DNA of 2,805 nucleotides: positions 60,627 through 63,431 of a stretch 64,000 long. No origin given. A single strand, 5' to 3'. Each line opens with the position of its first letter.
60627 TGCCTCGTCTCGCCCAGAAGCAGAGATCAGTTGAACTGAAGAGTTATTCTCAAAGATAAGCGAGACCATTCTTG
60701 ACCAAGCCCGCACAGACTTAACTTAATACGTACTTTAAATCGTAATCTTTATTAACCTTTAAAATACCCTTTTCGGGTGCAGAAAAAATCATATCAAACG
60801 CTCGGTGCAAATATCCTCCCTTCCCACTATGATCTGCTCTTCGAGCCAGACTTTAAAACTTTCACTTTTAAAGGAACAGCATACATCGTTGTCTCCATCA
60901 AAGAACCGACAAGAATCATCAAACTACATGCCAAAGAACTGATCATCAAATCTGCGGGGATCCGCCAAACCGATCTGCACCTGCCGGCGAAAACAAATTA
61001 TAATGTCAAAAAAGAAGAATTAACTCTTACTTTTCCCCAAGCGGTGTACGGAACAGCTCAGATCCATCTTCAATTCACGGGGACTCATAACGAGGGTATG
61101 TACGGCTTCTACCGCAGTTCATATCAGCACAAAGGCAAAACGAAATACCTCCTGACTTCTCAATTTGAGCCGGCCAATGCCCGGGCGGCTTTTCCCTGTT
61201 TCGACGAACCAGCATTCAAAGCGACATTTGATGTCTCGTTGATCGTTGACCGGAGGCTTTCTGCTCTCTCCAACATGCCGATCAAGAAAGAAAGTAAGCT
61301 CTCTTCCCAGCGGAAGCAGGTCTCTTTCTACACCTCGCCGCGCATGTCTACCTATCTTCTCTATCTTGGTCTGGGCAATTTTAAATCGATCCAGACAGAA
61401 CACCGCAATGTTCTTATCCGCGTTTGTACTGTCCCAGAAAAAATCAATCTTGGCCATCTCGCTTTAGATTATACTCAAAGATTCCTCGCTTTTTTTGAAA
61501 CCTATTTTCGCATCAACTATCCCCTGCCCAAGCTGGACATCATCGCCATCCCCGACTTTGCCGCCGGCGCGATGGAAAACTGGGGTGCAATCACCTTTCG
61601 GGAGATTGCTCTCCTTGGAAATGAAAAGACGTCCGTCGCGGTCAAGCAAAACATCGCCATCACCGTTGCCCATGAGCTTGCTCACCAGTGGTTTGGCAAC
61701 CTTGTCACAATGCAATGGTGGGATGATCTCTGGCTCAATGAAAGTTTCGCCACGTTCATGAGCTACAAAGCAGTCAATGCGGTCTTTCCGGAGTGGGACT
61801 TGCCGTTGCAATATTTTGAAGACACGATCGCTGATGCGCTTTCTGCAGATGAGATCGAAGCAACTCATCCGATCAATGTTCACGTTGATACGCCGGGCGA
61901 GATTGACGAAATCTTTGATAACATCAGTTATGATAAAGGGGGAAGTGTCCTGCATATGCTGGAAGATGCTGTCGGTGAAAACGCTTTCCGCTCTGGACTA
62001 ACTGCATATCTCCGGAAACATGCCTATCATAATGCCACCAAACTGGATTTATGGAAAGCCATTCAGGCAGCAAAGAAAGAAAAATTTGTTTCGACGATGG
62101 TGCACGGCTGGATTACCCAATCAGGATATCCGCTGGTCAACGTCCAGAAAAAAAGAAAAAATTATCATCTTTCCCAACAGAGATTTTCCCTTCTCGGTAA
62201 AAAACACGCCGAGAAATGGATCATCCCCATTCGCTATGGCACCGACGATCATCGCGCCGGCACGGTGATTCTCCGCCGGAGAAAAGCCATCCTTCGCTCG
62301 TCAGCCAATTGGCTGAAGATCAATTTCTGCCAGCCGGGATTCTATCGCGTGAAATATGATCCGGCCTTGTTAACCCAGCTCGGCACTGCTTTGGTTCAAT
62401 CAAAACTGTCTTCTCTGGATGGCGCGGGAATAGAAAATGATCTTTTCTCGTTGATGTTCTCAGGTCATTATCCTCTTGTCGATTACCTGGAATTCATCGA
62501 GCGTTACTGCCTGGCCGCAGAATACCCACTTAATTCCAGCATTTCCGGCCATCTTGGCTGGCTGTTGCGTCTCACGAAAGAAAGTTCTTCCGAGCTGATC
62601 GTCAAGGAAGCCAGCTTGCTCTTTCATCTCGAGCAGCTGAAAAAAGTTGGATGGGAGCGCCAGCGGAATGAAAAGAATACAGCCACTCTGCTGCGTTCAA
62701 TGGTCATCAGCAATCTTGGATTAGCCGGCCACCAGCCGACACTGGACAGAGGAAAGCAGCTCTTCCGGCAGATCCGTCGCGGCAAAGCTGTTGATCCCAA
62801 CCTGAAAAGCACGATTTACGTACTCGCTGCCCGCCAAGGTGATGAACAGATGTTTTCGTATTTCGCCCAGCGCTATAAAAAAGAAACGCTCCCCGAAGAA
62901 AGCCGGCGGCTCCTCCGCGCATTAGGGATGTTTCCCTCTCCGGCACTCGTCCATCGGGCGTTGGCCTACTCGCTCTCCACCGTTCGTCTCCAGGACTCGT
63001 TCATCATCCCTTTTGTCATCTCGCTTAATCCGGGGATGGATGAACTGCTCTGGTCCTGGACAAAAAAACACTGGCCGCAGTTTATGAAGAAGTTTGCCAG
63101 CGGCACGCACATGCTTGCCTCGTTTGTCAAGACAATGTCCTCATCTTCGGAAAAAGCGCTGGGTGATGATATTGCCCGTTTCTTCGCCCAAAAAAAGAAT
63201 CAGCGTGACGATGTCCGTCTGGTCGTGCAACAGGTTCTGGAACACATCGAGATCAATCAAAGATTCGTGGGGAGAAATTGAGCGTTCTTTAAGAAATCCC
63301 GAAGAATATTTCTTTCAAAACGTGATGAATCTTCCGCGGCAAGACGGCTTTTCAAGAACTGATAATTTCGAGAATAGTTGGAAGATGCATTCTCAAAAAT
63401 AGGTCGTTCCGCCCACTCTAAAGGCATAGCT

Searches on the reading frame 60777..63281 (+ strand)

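Call 66: search_protein_families(library=pfam, proteins=[window:60777-63281:+], max_evalue=0.00001)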
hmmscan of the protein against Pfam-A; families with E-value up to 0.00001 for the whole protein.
window:60777-63281:+ (834 aa): 3 families
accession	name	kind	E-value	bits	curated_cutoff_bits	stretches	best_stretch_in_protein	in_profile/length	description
PF01433.26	Peptidase_M1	-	6.9e-79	264.9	27.7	1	229-445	2-218/218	Peptidase family M1 domain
PF11838.14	ERAP1_C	-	6.3e-61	207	38.2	1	512-825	1-317/318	ERAP1-like C-terminal domain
PF17900.6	Peptidase_M1_N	-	3.1e-49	168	25.8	1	15-194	2-186/186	Peptidase M1 N-terminal domain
